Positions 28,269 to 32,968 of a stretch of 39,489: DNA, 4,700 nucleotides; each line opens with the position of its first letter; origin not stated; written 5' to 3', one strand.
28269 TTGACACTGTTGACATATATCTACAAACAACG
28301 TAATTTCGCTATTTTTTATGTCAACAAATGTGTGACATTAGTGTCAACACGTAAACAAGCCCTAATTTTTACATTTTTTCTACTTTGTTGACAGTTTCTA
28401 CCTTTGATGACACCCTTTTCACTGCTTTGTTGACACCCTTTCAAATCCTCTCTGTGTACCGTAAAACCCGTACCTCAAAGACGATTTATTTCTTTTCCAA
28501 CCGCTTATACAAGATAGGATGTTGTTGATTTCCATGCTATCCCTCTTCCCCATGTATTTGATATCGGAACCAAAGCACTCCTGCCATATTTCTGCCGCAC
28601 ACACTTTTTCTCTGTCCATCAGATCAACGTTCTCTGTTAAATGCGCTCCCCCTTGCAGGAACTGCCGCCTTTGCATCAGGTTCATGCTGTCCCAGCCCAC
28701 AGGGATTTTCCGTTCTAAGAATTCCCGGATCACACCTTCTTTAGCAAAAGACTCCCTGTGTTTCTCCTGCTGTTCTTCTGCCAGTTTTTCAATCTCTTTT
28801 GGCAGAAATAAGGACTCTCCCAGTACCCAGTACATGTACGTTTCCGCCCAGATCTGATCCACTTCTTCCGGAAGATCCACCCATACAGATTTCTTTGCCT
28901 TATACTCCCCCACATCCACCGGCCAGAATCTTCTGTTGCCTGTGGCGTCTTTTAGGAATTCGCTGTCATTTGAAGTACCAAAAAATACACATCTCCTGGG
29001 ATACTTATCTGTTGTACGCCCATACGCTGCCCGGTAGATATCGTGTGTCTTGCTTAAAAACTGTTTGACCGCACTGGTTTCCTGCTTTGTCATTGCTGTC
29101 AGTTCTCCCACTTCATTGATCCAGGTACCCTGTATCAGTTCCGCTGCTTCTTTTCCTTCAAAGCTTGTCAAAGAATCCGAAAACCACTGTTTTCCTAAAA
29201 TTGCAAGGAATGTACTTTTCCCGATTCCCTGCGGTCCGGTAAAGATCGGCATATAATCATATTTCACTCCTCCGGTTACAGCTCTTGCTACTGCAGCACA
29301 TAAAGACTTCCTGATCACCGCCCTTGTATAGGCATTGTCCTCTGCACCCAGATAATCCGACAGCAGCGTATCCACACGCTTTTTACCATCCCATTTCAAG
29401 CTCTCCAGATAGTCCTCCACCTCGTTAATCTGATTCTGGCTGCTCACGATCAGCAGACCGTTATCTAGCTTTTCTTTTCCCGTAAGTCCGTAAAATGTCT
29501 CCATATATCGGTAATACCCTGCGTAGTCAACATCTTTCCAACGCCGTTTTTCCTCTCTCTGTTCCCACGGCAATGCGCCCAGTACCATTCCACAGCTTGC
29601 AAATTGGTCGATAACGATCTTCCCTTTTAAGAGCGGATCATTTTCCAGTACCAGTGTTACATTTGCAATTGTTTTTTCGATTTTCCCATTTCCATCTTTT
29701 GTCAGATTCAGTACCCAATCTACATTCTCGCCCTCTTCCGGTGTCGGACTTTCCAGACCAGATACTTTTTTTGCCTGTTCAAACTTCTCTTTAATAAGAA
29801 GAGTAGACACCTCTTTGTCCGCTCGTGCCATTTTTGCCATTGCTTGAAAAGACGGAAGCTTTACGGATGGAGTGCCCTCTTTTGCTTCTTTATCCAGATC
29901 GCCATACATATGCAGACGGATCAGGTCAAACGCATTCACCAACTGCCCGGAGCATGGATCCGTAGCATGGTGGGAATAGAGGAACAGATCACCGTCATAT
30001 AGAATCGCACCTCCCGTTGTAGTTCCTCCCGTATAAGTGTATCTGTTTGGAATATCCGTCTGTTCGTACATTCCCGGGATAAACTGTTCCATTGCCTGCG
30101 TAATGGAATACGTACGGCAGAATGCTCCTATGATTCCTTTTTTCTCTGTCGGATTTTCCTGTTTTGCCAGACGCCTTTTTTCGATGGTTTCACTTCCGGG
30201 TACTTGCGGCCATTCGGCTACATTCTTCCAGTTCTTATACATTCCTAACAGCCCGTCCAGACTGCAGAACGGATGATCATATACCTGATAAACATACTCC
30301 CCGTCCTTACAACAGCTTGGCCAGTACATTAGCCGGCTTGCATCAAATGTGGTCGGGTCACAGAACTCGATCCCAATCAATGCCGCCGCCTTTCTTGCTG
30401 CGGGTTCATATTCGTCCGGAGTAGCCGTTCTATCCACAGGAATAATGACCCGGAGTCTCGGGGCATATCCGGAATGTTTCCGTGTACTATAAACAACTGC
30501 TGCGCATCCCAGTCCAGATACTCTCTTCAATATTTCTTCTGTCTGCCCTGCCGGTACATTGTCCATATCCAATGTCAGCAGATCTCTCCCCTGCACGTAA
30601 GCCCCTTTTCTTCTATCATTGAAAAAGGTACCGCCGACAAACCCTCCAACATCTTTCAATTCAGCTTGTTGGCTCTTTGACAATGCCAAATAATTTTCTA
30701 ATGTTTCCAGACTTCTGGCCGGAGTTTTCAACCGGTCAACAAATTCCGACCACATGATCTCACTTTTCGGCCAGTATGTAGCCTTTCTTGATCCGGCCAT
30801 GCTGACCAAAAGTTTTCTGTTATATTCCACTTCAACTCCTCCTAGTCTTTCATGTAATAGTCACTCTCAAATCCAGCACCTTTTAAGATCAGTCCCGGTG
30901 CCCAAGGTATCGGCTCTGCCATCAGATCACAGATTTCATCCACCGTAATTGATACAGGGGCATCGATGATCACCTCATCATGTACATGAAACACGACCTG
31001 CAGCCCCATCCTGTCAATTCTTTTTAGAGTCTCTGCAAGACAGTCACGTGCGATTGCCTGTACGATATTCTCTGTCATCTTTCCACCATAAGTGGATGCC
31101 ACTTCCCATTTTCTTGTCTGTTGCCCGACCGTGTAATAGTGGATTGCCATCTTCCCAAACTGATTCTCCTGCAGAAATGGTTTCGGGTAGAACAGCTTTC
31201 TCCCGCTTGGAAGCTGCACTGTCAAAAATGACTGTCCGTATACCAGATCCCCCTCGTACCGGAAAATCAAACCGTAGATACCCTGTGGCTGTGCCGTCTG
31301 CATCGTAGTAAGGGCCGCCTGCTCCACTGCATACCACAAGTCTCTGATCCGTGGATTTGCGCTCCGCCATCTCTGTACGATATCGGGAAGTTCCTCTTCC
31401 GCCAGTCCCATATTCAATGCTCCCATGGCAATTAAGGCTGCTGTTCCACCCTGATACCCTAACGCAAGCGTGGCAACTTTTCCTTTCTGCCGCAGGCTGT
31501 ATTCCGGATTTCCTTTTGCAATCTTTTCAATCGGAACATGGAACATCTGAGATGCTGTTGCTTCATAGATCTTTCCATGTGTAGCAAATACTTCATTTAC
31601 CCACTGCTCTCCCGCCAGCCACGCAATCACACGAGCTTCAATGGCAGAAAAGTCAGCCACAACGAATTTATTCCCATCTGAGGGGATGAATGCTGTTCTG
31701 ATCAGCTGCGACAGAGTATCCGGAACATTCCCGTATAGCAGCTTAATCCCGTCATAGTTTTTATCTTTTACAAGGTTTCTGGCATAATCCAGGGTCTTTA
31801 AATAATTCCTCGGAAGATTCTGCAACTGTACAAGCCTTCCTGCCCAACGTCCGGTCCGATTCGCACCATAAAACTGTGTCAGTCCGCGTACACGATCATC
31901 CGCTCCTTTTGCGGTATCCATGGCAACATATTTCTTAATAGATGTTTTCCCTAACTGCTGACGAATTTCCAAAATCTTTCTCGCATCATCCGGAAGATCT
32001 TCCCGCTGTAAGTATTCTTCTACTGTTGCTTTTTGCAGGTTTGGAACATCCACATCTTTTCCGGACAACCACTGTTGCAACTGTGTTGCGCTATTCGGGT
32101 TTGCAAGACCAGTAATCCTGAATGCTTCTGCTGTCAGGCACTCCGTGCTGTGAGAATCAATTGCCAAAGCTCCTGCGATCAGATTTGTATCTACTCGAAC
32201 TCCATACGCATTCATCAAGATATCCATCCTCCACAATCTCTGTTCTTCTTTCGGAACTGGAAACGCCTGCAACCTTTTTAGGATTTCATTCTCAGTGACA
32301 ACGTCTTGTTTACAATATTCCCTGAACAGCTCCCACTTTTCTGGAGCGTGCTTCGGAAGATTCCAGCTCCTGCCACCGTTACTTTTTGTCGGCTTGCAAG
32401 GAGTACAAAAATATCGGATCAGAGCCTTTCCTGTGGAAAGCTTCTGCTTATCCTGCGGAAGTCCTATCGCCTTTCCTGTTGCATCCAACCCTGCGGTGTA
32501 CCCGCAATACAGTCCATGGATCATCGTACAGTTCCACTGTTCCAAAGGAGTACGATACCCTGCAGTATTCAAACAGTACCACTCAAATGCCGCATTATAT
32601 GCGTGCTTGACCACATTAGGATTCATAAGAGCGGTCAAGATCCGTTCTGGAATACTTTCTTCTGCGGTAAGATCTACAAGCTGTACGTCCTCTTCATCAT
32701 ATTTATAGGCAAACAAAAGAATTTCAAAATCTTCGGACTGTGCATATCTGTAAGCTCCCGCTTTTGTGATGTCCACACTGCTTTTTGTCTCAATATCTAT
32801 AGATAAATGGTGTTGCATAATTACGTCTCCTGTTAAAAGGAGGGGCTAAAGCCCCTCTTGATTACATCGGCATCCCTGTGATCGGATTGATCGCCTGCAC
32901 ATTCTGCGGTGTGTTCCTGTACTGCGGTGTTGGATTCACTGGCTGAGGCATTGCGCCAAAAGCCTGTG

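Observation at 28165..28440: Candidate phage origin of replication: twin 12-bp palindromes, a (TA)6 unwinding element and 8 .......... iterons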

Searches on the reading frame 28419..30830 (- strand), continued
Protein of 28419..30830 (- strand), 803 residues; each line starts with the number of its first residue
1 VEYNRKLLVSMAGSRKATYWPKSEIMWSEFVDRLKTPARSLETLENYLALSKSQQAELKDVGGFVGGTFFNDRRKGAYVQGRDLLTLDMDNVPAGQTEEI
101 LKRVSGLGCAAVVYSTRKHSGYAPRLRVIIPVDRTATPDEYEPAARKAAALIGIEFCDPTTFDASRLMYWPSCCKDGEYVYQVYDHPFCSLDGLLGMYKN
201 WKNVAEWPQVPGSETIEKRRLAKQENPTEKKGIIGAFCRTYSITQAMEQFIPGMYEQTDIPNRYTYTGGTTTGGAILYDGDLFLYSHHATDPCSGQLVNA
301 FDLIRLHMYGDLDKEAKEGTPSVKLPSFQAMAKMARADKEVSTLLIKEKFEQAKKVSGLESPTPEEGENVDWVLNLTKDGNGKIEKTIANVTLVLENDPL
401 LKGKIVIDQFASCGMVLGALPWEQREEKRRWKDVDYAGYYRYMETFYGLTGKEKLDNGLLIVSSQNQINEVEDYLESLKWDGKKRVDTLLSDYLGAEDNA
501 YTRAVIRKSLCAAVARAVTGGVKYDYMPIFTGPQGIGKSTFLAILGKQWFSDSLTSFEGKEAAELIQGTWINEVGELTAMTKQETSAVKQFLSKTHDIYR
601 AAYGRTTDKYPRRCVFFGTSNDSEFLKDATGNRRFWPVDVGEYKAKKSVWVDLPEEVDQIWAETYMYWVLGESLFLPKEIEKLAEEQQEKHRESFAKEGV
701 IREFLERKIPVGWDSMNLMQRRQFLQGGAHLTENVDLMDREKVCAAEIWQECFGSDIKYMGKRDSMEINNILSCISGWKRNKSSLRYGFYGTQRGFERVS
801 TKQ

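Call 78: search_protein_families(library=ncbifam, proteins=[window:28419-30830:-], max_evalue=0.01)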
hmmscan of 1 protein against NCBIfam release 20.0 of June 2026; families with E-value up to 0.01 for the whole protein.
window:28419-30830:- (803 aa): 0 families

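Call 83: search_dna_similar(query=window:28419-30830:-, collection=plasmids, mode=protein, max_rows=30, max_evalue=1e-20)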
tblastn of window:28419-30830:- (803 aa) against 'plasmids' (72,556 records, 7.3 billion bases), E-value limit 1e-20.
Records with a match: 93; places in all: 96; records where one place covers at least 80% of the query: 9.
Best place of each record, by identity: <60% 93.
By first word of the organism name: Serratia 15; Apilactobacillus 12; Arsenophonus 6; Staphylococcus 5; Lactiplantibacillus 5; Nostoc 5; Subdoligranulum 3; Roseomonas 3; Enterobacter 3; Escherichia 3; and 25 more.
By predicted mobility (MOB-suite, as given by PLSDB): non-mobilizable 89; mobilizable 4.
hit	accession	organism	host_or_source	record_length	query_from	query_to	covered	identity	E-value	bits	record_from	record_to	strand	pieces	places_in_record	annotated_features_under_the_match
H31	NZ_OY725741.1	Monoglobus pectinilyticus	-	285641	1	803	100%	51.5%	0e+0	802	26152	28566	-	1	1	virulence-associated E family protein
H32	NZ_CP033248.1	Clostridium butyricum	environment swab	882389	1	799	100%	44.7%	0e+0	681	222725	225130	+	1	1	virulence-associated E family protein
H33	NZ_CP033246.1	Clostridium butyricum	Homo sapiens,stool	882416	1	799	100%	44.7%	0e+0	681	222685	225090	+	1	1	virulence-associated E family protein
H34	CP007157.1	Corynebacterium falsenii DSM 44353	-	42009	4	803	100%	42.4%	0e+0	604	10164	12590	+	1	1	hypothetical protein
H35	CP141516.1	Staphylococcus aureus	Homo sapiens,clinical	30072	1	798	99%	41.9%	0e+0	625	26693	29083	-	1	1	virulence-associated E family protein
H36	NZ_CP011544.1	Corynebacterium mustelae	Mustela putorius furo,pure ...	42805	4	798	99%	41.4%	0e+0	591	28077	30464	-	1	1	virulence-associated E family protein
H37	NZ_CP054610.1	Paenibacillus cellulosilyticus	cell culture,soil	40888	6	799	99%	40.5%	4e-177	572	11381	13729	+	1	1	virulence-associated E family protein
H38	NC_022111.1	Prevotella sp. oral taxon 299 str. F0039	Homo sapiens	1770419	1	803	100%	39.6%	4e-179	578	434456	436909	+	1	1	none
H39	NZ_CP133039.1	Pyramidobacter sp. YE332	mixed culture,rumen fermentation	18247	79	771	86%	31.1%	6e-67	403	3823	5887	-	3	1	hypothetical protein (x4) | VapE domain-containing protein (x2)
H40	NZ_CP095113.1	Staphylococcus aureus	Camel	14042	371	796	53%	37.3%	4e-69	256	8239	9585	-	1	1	virulence-associated E family protein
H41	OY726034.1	Phocaeicola massiliensis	-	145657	354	790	54%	32.6%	3e-50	199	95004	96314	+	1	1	none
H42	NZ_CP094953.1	Lacticaseibacillus rhamnosus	Homo sapiens,single cell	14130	351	782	54%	32.8%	2e-59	227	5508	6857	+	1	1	virulence-associated E family protein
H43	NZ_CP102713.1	Lacticaseibacillus rhamnosus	Homo sapiens,Cell culture,tongue coating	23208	351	782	54%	32.8%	3e-59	227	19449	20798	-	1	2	virulence-associated E family protein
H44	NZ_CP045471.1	Staphylococcus aureus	Homo sapiens,blood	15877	371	785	52%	33.2%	7e-49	195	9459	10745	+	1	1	none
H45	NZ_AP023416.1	Vescimonas fastidiosa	Homo sapiens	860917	364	798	54%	29.5%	2e-48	193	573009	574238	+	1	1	virulence-associated E family protein | CHC2 zinc finger domain-containing protein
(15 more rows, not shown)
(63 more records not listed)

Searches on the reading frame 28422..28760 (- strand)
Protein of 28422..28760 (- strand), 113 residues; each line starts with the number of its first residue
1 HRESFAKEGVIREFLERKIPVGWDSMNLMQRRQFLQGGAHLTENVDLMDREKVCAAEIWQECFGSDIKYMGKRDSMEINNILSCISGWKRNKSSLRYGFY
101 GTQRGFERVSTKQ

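Call 77: search_protein_families(library=pfam, proteins=[window:28422-28760:-], max_evalue=5)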
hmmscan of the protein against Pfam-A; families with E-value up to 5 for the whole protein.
window:28422-28760:- (113 aa): 1 family
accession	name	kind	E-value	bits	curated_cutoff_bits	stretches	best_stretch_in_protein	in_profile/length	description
PF10518.14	TAT_signal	-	0.12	12.9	22.7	1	29-39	2-12/21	TAT (twin-arginine translocation) pathway signal sequence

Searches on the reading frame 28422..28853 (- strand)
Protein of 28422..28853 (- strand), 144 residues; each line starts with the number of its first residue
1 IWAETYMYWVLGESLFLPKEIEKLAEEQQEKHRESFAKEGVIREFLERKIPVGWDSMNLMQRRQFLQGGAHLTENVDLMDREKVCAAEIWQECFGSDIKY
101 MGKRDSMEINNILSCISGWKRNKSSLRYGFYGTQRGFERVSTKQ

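Call 46: predict_structure(alignment_id=A2)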
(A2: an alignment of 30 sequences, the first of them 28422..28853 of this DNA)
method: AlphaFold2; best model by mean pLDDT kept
length: 144 residues; sequences in the alignment: 30
mean_pLDDT: 82.3   pTM: 0.68
mean pLDDT of the five models: 82.3, 81.1, 80.9, 79.9, 79.7
residues with pLDDT >= 90: 66; 70-90: 50; 50-70: 24; < 50: 4
segments of 3 or more residues with pLDDT < 50: none
pLDDT, mean of each block of 10 residues (from residue 1): 57 64 75 83 92 89 81 73 94 89 92 92 91 92 55
secondary structure, 60 per line:
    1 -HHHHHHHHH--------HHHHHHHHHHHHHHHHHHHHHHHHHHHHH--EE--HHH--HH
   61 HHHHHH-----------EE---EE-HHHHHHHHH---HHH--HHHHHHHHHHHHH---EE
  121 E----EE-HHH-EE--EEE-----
elements in order: H2-10 H19-47 H59-66 H86-94 H103-115 E119-121 E137-139

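Call 50: fold_search(model_id=the predicted structure, library=pdb)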
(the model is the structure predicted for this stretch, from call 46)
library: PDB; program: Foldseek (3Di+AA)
matches with E <= 10: 191; with E <= 0.001: 6
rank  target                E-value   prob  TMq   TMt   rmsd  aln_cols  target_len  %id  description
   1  7pds_C                3.3e-05  1.00  0.61  0.21   7.9       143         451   27  The structure of PriRep1 with dsDNA (released 2022-07-13)
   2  7pds_A                5.2e-05  1.00  0.60  0.20   7.9       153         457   27  The structure of PriRep1 with dsDNA (released 2022-07-13)
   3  7pds_F                6.3e-05  1.00  0.61  0.21   8.6       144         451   28  The structure of PriRep1 with dsDNA (released 2022-07-13)
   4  7pds_D                1.5e-04  1.00  0.56  0.19   4.3       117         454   26  The structure of PriRep1 with dsDNA (released 2022-07-13)
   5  7pds_B                1.8e-04  1.00  0.60  0.20   4.1       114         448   26  The structure of PriRep1 with dsDNA (released 2022-07-13)
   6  7pds_E                3.1e-04  1.00  0.56  0.19   4.6       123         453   25  The structure of PriRep1 with dsDNA (released 2022-07-13)
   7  5bs6_B                5.9e-01  0.33  0.26  0.18   4.6        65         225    8  Apo structure of transcriptional factor AraR from Bacteroides thetaiotaomicron VPI (released 2015-06-17)
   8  5bs6_D                6.7e-01  0.25  0.26  0.18   4.8        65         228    8  Apo structure of transcriptional factor AraR from Bacteroides thetaiotaomicron VPI (released 2015-06-17)
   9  5bs6_A                7.6e-01  0.30  0.27  0.19   4.5        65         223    8  Apo structure of transcriptional factor AraR from Bacteroides thetaiotaomicron VPI (released 2015-06-17)
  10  5bs6_C                1.4e+00  0.16  0.26  0.18   4.8        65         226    8  Apo structure of transcriptional factor AraR from Bacteroides thetaiotaomicron VPI (released 2015-06-17)
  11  8qqs_A                1.5e+00  0.06  0.23  0.08  11.9       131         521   11  E. coli DNA gyrase bound to a linear part of a DNA minicircle (released 2024-04-10)
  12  6jcl_H                1.5e+00  0.06  0.18  0.13   9.0        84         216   12  Crystal structure of cofactor-bound Rv0187 from MTB (released 2019-12-11)
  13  3qu6_A                1.6e+00  0.12  0.21  0.30   6.8        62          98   14  Crystal structure of IRF-3 DBD free form (released 2011-06-01)
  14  4hlx_B                1.7e+00  0.13  0.22  0.30   5.4        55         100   16  The crystal structure of the DNA binding domain of vIRF-1 from the oncogenic KSHV (released 2013-03-13)
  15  3g73_A                1.7e+00  0.08  0.23  0.33  11.0       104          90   12  Structure of the FOXM1 DNA binding (released 2009-03-03)
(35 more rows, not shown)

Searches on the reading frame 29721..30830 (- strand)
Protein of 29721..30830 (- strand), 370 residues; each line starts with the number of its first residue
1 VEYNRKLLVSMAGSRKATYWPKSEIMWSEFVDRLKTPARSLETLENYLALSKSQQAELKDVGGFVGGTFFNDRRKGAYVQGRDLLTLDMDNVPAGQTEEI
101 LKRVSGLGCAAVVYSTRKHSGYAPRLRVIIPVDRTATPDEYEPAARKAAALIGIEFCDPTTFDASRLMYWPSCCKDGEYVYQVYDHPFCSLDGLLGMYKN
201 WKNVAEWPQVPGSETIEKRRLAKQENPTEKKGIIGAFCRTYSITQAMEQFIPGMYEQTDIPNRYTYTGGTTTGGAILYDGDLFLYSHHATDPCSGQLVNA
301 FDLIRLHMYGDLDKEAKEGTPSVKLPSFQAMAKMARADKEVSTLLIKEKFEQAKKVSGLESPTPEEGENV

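Call 77: search_protein_families(library=pfam, proteins=[window:29721-30830:-], max_evalue=5)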
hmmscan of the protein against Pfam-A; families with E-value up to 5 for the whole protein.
window:29721-30830:- (370 aa): 1 family
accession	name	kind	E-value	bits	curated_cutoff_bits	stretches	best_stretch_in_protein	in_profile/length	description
PF08800.15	BT4734-like_N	-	0.23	12.1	22.4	1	67-142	13-83/134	BT4734-like, N-terminal domain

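Call 84: predict_structure(alignment_id=A3)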
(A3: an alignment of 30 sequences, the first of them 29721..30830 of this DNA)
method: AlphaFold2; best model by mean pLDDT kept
length: 370 residues; sequences in the alignment: 30
mean_pLDDT: 51.6   pTM: 0.47
mean pLDDT of the five models: 51.6, 51.3, 48.3, 45.3, 43.7
residues with pLDDT >= 90: 0; 70-90: 71; 50-70: 101; < 50: 198
segments of 3 or more residues with pLDDT < 50: 11-20, 57-81, 117-124, 156-170, 210-332, 360-370
pLDDT, mean of each block of 10 residues (from residue 1): 68 43 72 73 68 52 32 36 61 59 72 56 59 73 73 55 41 64 79 86 66 36 31 30 38 42 39 37 34 27 32 33 35 48 58 59 42
secondary structure, 60 per line:
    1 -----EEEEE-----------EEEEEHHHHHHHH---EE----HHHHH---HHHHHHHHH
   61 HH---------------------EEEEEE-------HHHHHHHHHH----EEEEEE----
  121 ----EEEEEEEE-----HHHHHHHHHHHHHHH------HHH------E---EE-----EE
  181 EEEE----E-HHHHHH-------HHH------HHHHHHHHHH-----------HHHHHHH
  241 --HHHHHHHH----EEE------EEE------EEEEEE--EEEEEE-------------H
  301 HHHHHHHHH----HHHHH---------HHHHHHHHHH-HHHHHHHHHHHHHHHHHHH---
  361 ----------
elements in order: E6-10 E22-26 H27-34 H44-48 H52-62 E84-89 H97-106 E111-116 E125-132 H138-152 E179-184 H191-196 H213-222 H234-240 H243-250 E255-257 E264-266 E273-278 E281-286 H300-309 H314-318 H328-337 H339-357

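Call 101: fold_search(model_id=the predicted structure, library=pdb)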
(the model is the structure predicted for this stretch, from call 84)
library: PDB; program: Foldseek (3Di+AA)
matches with E <= 10: 202; with E <= 0.001: 0
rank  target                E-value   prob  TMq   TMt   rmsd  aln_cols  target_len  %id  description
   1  6zp9_A                1.9e-02  0.93  0.23  0.41   7.1       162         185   15  Cyanophage S-2L Primase-Polymerase (PrimPol), AEP domain (PP-N190) (released 2021-03-03)
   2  9ut5_B                5.8e-02  0.20  0.21  0.11  20.4       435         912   11  The helicase-primase complex from HHV1 bound with ssDNA and pritelivir (released 2026-04-08)
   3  8iqb_A                1.7e-01  0.21  0.16  0.21   7.3       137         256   12  Crystal structure of AsfvPrimPol N-terminal Prim/Pol domain (released 2023-07-26)
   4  3h20                  3.7e-01  0.44  0.21  0.27   7.4       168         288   18  Crystal structure of primase RepB' (released 2009-04-28)
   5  8iqb_B                3.7e-01  0.08  0.14  0.19  12.7       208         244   10  Crystal structure of AsfvPrimPol N-terminal Prim/Pol domain (released 2023-07-26)
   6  8iqh_E                3.7e-01  0.06  0.14  0.08  11.7       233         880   11  Structure of Full-Length AsfvPrimPol in Apo-Form (released 2023-07-26)
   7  9ut4_B                3.9e-01  0.09  0.16  0.15  13.4       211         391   16  The primase module of the helicase-primase complex from HHV1 bound with ssDNA and amenamevir (released 2026-04-08)
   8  3h25_A                4.6e-01  0.21  0.21  0.36   9.6       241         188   12  Crystal structure of the catalytic domain of primase Repb' in complex with initiator DNA (released 2009-04-28)
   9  7nqd_A                4.6e-01  0.12  0.12  0.20  11.0       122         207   12  Prim-Pol Domain of CRISPR-associated Prim-Pol (CAPP) from Marinitoga sp. 1137 (released 2022-05-04)
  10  7p9j_C                4.9e-01  0.14  0.10  0.17  11.5        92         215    9  Prim-Pol Domain of CRISPR-associated Prim-Pol (CAPP) from Marinitoga sp. 1137 - Primer Initiation Complex (released 2022-05-04)
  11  7nqd_B                5.5e-01  0.16  0.12  0.20  11.7       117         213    8  Prim-Pol Domain of CRISPR-associated Prim-Pol (CAPP) from Marinitoga sp. 1137 (released 2022-05-04)
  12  8iqi_B                5.5e-01  0.12  0.17  0.08  12.9       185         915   14  Structure of Full-Length AsfvPrimPol in Complex-Form (released 2023-07-26)
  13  8iqi_F                5.8e-01  0.08  0.18  0.09  11.1       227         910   10  Structure of Full-Length AsfvPrimPol in Complex-Form (released 2023-07-26)
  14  8iqc_A                6.2e-01  0.08  0.16  0.22  12.8       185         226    9  Crystal structure of AsfvPrimPol N-terminal Prim/Pol domain in complex with Mn2+ (released 2023-07-26)
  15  8iqh_G                6.2e-01  0.07  0.16  0.08  15.5       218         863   10  Structure of Full-Length AsfvPrimPol in Apo-Form (released 2023-07-26)
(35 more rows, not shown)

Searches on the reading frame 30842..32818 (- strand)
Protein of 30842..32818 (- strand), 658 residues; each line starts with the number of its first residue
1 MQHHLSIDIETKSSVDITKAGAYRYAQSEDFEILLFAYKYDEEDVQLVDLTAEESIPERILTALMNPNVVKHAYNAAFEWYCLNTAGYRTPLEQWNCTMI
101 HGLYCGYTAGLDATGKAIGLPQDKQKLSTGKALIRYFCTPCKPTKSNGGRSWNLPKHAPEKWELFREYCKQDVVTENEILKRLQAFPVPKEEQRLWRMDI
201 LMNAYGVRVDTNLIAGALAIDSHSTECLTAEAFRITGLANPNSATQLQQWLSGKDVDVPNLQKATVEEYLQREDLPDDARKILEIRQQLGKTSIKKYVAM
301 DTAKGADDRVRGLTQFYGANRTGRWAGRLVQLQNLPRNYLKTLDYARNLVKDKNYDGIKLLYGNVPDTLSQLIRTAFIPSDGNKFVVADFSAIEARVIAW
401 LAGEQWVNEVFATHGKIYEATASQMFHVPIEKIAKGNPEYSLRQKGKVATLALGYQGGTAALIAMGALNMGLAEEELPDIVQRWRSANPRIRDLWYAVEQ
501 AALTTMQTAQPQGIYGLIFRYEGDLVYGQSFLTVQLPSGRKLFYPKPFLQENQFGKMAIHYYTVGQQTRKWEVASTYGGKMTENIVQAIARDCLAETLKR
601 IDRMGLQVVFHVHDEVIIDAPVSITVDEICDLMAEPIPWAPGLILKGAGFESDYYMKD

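Call 9: search_protein_families(library=pfam, proteins=[window:30842-32818:-])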
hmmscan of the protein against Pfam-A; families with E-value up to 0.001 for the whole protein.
window:30842-32818:- (658 aa): 1 family
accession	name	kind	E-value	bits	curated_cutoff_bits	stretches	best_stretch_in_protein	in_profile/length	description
PF00476.26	DNA_pol_A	-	1.8e-20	73.7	34.3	1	225-501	15-261/381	DNA polymerase family A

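Call 56: search_protein_families(library=phrogs, proteins=[window:30842-32818:-], max_evalue=0.00001)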
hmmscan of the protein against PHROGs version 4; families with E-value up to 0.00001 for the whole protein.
window:30842-32818:- (658 aa): 3 families
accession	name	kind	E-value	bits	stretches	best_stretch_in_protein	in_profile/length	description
phrog_17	-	DNA, RNA and nucleotide metabolism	4.4e-139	466.7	1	2-657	670-1233/1445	DNA polymerase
phrog_10285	-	DNA, RNA and nucleotide metabolism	6.7e-102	341.8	1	332-658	1-321/321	DNA polymerase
phrog_7766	-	DNA, RNA and nucleotide metabolism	3e-53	181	1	470-658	1-186/186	DNA polymerase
